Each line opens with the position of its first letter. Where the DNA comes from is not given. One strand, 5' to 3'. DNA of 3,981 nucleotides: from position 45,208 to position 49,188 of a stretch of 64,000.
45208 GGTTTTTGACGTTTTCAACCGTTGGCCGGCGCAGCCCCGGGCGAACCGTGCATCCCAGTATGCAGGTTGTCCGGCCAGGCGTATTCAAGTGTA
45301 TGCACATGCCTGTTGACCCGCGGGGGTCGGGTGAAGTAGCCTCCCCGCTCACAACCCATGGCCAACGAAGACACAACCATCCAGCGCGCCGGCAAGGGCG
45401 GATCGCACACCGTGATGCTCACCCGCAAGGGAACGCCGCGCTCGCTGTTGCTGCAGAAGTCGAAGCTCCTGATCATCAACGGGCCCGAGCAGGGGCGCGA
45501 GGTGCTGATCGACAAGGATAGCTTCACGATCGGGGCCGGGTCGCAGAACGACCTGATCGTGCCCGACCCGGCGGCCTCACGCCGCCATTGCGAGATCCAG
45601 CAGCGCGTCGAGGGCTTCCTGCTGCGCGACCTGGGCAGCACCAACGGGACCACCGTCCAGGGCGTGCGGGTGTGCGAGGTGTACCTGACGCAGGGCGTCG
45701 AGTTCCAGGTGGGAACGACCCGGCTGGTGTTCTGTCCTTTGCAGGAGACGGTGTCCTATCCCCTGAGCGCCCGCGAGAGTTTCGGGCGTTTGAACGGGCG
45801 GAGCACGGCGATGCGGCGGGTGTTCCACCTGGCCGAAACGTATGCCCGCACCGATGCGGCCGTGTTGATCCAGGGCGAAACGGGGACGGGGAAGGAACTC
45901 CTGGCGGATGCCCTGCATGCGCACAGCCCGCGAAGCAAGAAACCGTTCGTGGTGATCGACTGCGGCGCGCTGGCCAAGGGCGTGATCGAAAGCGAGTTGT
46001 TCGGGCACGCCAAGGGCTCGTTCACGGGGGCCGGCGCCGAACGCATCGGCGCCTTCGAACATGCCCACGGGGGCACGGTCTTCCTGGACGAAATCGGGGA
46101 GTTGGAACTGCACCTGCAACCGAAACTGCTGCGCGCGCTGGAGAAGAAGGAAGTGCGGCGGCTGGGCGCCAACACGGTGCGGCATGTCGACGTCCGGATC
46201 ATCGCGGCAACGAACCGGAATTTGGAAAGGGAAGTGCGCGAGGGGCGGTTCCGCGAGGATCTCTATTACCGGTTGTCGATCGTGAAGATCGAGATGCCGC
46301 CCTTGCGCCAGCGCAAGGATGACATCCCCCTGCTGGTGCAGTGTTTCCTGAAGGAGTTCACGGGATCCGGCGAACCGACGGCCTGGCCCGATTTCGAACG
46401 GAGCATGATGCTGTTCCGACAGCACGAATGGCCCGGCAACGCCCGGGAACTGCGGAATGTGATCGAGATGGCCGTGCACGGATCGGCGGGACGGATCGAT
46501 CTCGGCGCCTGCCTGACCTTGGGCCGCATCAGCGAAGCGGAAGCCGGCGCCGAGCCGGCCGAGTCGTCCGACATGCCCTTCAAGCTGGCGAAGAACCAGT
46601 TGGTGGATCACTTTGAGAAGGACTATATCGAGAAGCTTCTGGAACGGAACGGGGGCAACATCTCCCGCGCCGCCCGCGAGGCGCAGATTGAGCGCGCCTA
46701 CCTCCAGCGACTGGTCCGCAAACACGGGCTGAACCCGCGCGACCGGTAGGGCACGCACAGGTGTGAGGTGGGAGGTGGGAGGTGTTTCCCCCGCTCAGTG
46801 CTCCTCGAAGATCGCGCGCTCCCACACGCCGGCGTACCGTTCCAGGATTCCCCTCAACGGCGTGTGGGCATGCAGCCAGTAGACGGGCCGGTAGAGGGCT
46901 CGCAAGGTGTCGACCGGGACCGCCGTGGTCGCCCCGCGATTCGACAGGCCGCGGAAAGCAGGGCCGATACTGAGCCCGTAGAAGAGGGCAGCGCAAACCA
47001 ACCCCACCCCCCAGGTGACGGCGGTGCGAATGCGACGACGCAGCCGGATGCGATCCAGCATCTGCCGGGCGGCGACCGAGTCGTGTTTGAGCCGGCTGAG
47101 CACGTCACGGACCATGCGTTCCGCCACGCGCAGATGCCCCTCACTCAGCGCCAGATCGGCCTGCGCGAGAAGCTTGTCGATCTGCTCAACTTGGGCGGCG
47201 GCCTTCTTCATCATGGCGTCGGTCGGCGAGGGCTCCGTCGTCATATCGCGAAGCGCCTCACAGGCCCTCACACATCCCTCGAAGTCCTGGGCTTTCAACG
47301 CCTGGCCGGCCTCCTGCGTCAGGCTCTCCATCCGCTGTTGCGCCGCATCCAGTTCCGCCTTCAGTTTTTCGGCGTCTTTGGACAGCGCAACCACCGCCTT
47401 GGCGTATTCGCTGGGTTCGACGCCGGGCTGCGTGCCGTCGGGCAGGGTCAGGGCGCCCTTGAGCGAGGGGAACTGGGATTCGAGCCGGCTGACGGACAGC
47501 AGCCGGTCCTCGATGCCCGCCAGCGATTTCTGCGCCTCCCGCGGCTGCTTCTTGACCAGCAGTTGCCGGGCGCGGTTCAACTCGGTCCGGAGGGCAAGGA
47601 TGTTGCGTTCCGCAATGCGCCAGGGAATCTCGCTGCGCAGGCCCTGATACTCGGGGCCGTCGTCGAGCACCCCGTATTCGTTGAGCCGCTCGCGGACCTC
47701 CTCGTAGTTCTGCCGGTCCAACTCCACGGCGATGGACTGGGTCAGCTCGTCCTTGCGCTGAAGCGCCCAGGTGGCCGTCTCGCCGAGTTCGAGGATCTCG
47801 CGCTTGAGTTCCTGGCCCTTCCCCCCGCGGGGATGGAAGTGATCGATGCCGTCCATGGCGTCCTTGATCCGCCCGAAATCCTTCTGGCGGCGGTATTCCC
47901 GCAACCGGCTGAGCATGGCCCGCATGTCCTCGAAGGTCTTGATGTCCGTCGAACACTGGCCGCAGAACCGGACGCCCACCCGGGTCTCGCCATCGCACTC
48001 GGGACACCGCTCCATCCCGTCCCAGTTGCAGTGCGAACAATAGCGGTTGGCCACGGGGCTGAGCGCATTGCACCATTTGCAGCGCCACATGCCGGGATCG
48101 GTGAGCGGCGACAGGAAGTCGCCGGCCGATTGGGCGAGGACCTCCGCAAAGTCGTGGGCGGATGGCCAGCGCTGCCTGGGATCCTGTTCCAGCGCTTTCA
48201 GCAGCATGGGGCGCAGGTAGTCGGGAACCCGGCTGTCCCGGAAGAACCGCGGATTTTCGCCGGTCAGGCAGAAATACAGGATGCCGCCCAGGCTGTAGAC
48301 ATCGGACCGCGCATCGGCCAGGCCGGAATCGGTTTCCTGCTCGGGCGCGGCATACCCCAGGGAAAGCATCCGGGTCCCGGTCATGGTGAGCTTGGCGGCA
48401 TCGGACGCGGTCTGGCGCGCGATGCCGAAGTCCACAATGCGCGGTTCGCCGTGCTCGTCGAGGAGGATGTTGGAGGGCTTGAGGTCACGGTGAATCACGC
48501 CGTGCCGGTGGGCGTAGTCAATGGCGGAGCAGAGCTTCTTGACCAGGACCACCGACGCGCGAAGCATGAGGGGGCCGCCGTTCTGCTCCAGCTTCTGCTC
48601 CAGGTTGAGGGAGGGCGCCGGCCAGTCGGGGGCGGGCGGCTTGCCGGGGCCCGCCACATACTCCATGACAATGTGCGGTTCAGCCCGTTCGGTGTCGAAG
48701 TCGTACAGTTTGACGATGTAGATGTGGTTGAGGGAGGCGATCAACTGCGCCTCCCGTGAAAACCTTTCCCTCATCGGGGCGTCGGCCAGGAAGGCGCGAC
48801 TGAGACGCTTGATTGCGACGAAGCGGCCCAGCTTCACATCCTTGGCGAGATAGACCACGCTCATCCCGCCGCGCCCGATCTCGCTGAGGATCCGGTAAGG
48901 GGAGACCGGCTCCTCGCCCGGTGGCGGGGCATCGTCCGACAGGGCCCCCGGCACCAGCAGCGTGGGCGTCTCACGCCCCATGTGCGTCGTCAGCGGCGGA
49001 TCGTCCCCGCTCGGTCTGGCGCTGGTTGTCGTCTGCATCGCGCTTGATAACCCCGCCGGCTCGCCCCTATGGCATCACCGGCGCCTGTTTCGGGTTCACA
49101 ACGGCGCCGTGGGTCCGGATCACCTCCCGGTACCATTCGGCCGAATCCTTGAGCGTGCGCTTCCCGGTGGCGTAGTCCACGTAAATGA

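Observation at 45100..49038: Sigma54 promoter + divergent FHA-bEBP + adjacent Ser/Thr kinase: a phospho-threonine-gated switch for the MoxR operon?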

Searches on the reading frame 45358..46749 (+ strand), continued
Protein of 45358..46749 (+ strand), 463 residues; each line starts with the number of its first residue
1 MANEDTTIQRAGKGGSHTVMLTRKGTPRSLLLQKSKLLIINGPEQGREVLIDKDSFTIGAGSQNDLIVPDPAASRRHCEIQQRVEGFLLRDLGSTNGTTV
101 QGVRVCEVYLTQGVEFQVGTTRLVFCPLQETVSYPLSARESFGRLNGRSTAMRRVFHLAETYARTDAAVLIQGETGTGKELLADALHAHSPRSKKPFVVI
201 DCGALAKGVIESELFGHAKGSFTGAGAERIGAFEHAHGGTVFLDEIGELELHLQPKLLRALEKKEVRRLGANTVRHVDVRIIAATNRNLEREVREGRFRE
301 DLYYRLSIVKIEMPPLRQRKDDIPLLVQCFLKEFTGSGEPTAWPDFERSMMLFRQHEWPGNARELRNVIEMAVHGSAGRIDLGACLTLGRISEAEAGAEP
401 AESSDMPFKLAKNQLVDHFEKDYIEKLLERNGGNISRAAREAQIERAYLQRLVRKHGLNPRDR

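Call 64: predict_structure(alignment_id=A5)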
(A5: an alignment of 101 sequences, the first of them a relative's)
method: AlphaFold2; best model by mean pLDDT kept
length: 463 residues; sequences in the alignment: 101
mean_pLDDT: 84.6   pTM: 0.72
mean pLDDT of the five models: 84.6, 83.3, 82.6, 81.8, 79.8
residues with pLDDT >= 90: 237; 70-90: 166; 50-70: 29; < 50: 31
segments of 3 or more residues with pLDDT < 50: 1-15, 389-403
pLDDT, mean of each block of 10 residues (from residue 1): 35 54 76 93 92 90 86 91 88 90 92 94 94 89 90 93 95 92 97 96 78 88 79 95 94 93 92 92 92 90 95 90 92 83 80 84 90 74 61 34 59 82 90 90 92 85 52
secondary structure, 60 per line:
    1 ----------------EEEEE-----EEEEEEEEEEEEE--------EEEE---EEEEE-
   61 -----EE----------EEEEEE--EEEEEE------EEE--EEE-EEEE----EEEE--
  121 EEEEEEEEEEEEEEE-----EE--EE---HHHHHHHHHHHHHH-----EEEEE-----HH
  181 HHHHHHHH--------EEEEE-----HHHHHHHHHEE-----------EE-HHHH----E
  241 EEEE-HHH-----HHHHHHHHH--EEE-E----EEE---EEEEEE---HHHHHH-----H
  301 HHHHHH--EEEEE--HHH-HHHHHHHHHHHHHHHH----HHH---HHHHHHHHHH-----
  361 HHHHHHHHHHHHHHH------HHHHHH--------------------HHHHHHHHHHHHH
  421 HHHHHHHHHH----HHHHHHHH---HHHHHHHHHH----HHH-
elements in order: E17-21 E27-39 E48-51 E55-59 E78-83 E86-91 E98-100 E103-105 E107-110 E115-118 E121-135 H150-163 E169-173 H179-188 E197-201 H207-215 H232-235 E240-244 H254-262 E265-267 E274-276 E280-285 H289-294 H300-306 E309-313 H320-335 H346-355 H361-375 H382-387 H408-430 H435-442 H446-455
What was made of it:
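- On FHA domain as a phospho-threonine reader: AlphaFold gives a beta sandwich at pLDDT around 90 (call 64).
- On GarA/OdhI-type intramolecular FHA switch: AlphaFold predicts residues 17-21 as a strand of modest confidence (call 64).
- AlphaFold places residues 17-21 in a beta strand, at pLDDT about 54-76 (call 64).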

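Call 65: search_solved_structures(query=window:45358-46749:+, max_evalue=1e-20, show_alignments=0)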
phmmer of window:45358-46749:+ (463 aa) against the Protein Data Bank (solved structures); distinct sequences matched with E-value up to 1e-20: 35.
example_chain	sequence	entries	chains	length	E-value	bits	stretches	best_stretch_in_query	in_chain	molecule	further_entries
1ojl_A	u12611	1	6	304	6.1e-73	249.5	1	146-449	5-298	TRANSCRIPTIONAL REGULATORY PROTEIN ZRAR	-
8p53_C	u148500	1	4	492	6.8e-71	242.7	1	142-462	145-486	Transcriptional regulator FleQ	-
5exx_A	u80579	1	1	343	7.2e-69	236.1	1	142-383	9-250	Transcriptional regulator FleQ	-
9qq6_C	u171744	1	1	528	8.7e-69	235.8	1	145-390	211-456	Nif-specific regulatory protein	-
6jdi_A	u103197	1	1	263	9.2e-69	235.7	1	142-383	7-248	Nitrogen assimilation regulatory protein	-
5exp_A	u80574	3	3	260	4.4e-68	233.4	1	142-381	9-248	Transcriptional regulator FleQ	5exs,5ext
7ejw_C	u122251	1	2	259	4.6e-68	233.4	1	142-382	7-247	Transcriptional regulator FleQ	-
6j7e_A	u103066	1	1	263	4.7e-68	233.4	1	142-383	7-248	Nitrogen assimilation regulatory protein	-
6jdl_A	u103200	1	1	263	1.2e-67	232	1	142-383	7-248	Nitrogen assimilation regulatory protein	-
8pb9_D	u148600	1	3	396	1.5e-67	231.7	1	142-381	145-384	Transcriptional regulator FleQ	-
26jl_A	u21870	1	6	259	8.8e-66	225.9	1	145-373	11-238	Flagellar regulatory protein A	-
5ep1_A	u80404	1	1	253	1.6e-65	225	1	147-372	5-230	Putative repressor protein luxO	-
5ep2_A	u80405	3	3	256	1.7e-65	224.9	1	147-372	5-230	Putative repressor protein luxO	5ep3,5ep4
5ep0_A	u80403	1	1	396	3.1e-65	224.1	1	145-372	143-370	Putative repressor protein luxO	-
1ny6_A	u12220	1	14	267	3.1e-62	214.2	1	150-384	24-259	transcriptional regulator (NtrC family)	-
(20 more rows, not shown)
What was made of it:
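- On Bacterial enhancer-binding protein (NtrC-type AAA+ activator): ZraR, FleQ, NtrC1 and PspF structures match at E=1e-52 to 1e-73 (call 65).
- The AAA+ core is canonical, with close matches to ZraR, FleQ, NtrC1 and PspF structures (call 65).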

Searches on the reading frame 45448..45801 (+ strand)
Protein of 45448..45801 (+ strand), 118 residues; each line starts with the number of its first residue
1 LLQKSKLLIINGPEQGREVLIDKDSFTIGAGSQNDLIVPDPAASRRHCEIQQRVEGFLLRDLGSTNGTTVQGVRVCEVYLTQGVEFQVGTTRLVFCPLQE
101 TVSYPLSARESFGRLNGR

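Call 18: find_related_loci(query=A2, collection=genome_contigs, flank=10000)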
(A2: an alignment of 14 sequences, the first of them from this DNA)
Query A2 (118 aa) in genome_contigs; peptide patterns used: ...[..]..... (x = any residue, [..] = any of these).
600 stretches matched a pattern (row limit reached: there are more); 564 encode a relative of the query (tblastn E <= 1e-3); the best 80 are kept; 80 distinct loci.
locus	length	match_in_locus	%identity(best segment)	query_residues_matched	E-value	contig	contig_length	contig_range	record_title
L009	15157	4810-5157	48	3-118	7e-33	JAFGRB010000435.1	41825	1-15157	MAG: Deltaproteobacteria bacterium isolate Zod_Metabat.807 k87_13579113, whole genome shotgun sequence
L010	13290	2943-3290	43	3-118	2e-27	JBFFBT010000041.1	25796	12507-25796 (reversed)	MAG: Myxococcota bacterium isolate Mix_mud12.2021.10.11 k141_2851635_length_25796_cov_8.0000, whole genome shotgun seque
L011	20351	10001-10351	44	1-117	4e-27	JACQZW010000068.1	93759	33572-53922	MAG: Acidobacteria bacterium isolate NC_groundwater_1577_Pr3_B-0.1um_71_22 SR-2_scaffold_141_2793883, whole genome shotg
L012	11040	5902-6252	45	3-118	2e-27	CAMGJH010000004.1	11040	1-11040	MAG: uncultured Lentisphaeraceae bacterium isolate SRR11551383_bin.25_metaWRAP_v1.3_MAG genome assembly, contig: ERZ1147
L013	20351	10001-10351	39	1-117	3e-26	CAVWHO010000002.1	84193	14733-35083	MAG: Nitrospirota bacterium isolate MFD01299.bin.1.129 genome assembly, contig: contig_111190, whole genome shotgun sequ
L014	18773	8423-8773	38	2-118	3e-26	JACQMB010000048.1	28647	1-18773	MAG: Deltaproteobacteria bacterium isolate NC_groundwater_1218_Ag_S-0.1um_53_77 S_p1_S3_coassembly_k141_467194, whole ge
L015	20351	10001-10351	43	2-118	2e-25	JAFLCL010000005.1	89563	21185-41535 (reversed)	MAG: Deltaproteobacteria bacterium isolate UWPOB_DELTA5 gnl_X_FKCMEJAL_5, whole genome shotgun sequence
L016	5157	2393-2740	45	2-117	2e-25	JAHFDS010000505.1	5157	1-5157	MAG: Myxococcales bacterium isolate nzgw250 NODE_14652_length_5158_cov_3.678380, whole genome shotgun sequence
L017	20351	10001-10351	42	2-118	3e-25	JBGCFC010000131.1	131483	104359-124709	MAG: Sandaracinaceae bacterium isolate SGMAG-31 contig131, whole genome shotgun sequence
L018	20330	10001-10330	42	2-112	4e-25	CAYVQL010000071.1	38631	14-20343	MAG TPA_asm: uncultured Enterobacterales bacterium isolate SRP077602_co7_23 genome assembly, contig: NODE_4917_length_38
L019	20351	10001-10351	39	2-118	8e-25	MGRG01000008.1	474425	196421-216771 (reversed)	MAG: Deltaproteobacteria bacterium RIFCSPHIGHO2_01_FULL_43_49 rifcsphigho2_01_scaffold_37, whole genome shotgun sequence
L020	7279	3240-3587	40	2-117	7e-25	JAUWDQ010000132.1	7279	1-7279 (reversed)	MAG: Pseudomonadota bacterium isolate CSMAG_2168 CSMAG_2168_k141_641320_length_7279_cov_27.0000, whole genome shotgun se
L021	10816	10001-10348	47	2-117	2e-24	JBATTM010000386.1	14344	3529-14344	MAG: Polyangiales bacterium isolate MFD12163_ilm_asm_bin16 k127_24436, whole genome shotgun sequence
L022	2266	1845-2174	44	7-117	6e-24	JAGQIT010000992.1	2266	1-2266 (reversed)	MAG: Myxococcales bacterium isolate HKST-UBA11 2015-01-06_1_(paired)_contig_226096, whole genome shotgun sequence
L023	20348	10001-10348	41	2-117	2e-23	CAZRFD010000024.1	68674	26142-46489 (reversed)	MAG TPA_asm: uncultured Enterobacterales bacterium isolate SRP216583_co1_147 genome assembly, contig: NODE_174_length_68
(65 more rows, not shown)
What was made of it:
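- Tried and rejected: Scan of reference genomes with the FHA segment (call 18).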

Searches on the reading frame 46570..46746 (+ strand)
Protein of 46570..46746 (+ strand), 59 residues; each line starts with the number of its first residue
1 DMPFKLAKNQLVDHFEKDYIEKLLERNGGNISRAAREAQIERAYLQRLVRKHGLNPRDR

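Call 25: find_related_loci(query=A3, collection=metagenome_contigs, flank=10000)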
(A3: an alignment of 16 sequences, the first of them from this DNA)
Query A3 (59 aa) in metagenome_contigs; peptide patterns used: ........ (x = any residue, [..] = any of these).
234 stretches matched a pattern; 151 encode a relative of the query (tblastn E <= 1e-3); the best 80 are kept; 80 distinct loci.
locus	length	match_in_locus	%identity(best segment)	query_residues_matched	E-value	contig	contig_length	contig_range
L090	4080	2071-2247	92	1-59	1e-31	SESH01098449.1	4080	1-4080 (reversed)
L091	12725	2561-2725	93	1-55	5e-30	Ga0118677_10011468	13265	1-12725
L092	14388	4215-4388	88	1-58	4e-30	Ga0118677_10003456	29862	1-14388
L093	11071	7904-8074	88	1-57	4e-29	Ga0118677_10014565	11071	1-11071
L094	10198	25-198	86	1-58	5e-29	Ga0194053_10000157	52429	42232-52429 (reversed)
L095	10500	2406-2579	79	1-58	6e-28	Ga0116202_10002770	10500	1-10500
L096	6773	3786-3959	78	1-58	5e-27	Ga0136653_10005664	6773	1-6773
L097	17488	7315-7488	83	1-58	2e-26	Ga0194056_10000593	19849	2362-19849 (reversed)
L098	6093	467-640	81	1-58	9e-26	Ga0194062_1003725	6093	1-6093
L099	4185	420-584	78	1-55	1e-25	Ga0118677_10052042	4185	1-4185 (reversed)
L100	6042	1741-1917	78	1-59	1e-25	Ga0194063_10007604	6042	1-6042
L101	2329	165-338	79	1-58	6e-25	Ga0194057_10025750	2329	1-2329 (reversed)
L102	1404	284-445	74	1-54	2e-23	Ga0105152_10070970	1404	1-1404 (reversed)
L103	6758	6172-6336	71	1-55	1e-22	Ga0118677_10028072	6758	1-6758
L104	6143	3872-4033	72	1-54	2e-21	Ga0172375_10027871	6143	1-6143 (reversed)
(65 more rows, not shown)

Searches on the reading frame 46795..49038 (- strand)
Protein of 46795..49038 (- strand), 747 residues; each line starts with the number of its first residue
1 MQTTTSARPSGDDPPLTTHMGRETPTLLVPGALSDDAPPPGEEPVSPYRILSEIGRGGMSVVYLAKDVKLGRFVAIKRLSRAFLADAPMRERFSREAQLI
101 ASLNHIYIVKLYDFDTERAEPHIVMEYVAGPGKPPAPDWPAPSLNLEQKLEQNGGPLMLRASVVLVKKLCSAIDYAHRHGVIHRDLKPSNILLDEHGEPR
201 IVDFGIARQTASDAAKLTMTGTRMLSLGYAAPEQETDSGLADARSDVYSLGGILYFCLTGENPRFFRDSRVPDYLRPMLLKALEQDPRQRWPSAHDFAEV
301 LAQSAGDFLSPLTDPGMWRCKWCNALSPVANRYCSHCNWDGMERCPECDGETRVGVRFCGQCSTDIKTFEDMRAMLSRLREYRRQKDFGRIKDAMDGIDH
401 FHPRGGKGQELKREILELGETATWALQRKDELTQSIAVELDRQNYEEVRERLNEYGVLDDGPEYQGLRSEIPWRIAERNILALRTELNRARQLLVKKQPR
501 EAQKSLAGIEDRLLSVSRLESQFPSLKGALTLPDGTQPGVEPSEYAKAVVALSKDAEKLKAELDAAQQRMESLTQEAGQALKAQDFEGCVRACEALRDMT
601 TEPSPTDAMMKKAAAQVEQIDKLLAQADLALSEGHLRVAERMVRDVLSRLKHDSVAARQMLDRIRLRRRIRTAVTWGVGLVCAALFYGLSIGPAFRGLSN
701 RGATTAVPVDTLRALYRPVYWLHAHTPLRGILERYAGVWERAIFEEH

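Call 3: search_protein_families(library=pfam, proteins=[window:46795-49038:-])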
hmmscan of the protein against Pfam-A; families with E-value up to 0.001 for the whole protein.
window:46795-49038:- (747 aa): 4 families
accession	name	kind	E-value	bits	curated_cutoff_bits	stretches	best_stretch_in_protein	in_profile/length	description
PF00069.31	Pkinase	-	4.7e-41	141.4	31.7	1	48-265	1-198/263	Protein kinase domain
PF07714.23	PK_Tyr_Ser-Thr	-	9.5e-26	91.1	23.1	1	50-263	3-204/258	Protein tyrosine and serine/threonine kinase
PF12773.13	DZR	-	4e-05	24.1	27.3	1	320-362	1-44/45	Double zinc ribbon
PF03109.22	ABC1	-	0.00035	20.2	22.9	1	169-215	176-222/244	ABC1 atypical kinase-like domain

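Call 48: list_cluster_members(proteins=[P0001, window:46795-49038:-, window:44047-45099:-])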
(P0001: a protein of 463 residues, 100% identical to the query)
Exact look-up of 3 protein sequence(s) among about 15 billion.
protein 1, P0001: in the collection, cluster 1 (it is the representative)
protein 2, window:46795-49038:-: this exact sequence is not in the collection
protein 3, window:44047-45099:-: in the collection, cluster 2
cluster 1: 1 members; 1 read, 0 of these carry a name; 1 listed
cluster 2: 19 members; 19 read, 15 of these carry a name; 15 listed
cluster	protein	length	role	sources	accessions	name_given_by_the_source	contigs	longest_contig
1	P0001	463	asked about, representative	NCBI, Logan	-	-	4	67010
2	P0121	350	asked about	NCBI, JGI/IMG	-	MoxR-like ATPase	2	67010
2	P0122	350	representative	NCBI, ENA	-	-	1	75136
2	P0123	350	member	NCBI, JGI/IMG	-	MoxR-like ATPase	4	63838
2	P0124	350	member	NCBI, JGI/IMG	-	MoxR-like ATPase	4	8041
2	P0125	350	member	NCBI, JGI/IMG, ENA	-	MoxR-like ATPase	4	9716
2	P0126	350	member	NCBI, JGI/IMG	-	MoxR-like ATPase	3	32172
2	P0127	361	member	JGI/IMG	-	MoxR-like ATPase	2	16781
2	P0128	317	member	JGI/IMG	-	MoxR-like ATPase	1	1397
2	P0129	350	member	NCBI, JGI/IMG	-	MoxR-like ATPase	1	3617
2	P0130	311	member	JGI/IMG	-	MoxR-like ATPase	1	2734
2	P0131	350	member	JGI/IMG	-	MoxR-like ATPase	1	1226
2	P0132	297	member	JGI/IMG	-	MoxR-like ATPase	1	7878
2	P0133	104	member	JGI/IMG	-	MoxR-like ATPase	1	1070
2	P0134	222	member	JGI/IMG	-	MoxR-like ATPase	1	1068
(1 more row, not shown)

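Call 61: search_protein_families(library=ncbifam, proteins=[window:46795-49038:-], max_evalue=0.001)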
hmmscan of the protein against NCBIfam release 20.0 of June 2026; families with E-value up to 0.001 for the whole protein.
window:46795-49038:- (747 aa): 19 families
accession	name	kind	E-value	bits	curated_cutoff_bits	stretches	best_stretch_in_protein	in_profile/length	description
NF033483.0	PknB_PASTA_kin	equivalog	3.1e-66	224.6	450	1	48-263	9-207/563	Stk1 family PASTA domain-containing Ser/Thr kinase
NF047741.1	antiphage_MADS6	equivalog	1.2e-41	143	460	2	143-305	282-461/612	methylation-associated defense system protein kinase MAD6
NF052427.1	StpK7MSMEG_1200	equivalog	8.9e-40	136.7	900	1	44-263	5-208/601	serine/threonine protein kinase StpK7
NF053615.1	SerThrKinAfsKStmc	equivalog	3e-33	115.5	1300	1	45-263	12-212/809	protein serine/threonine kinase AfsK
NF009651.0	PRK13184.1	equivalog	1.9e-32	112.2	839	1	46-264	2-231/932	serine/threonine-protein kinase PknD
NF038150.1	lanthi_synth_IV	equivalog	6.4e-28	97.5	650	1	48-270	191-402/851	class IV lanthionine synthetase LanL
TIGR03903.1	TOMM_kin_cyc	equivalog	3.9e-25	87.9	705.75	1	72-261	4-186/1267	TOMM system kinase/cyclase fusion protein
NF033442.0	BREX_PglW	equivalog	1.3e-21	76.1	990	1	88-263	252-427/1391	BREX system serine/threonine kinase PglW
NF038151.1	lanthi_synth_III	equivalog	4.4e-13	48.5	575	1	62-262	236-427/833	class III lanthionine synthetase LanKC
NF043056.1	T4SS_LegK1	equivalog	1.1e-09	37.4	550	1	179-254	208-280/516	Dot/Icm T4SS effector kinase LegK1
TIGR03724.2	arch_bud32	equivalog_domain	3e-07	30.1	125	1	89-212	36-136/193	KEOPS complex kinase/ATPase Bud32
NF040671.1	PLuB_AAA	exception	1.8e-05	22.3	999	1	160-298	103-240/1256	PLuB system helicase-like protein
NF011463.0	PRK14879.1-4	equivalog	4.2e-05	23.1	188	1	77-210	49-163/237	Kae1-associated kinase Bud32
NF002475.0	PRK01723.1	equivalog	5.5e-05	22.3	142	1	167-212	150-195/241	3-deoxy-D-manno-octulosonic acid kinase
NF007174.0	PRK09605.1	equivalog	6e-05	21.7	447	1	89-212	379-478/535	bifunctional N(6)-L-threonylcarbamoyladenine synthase/serine/threonine protein kinase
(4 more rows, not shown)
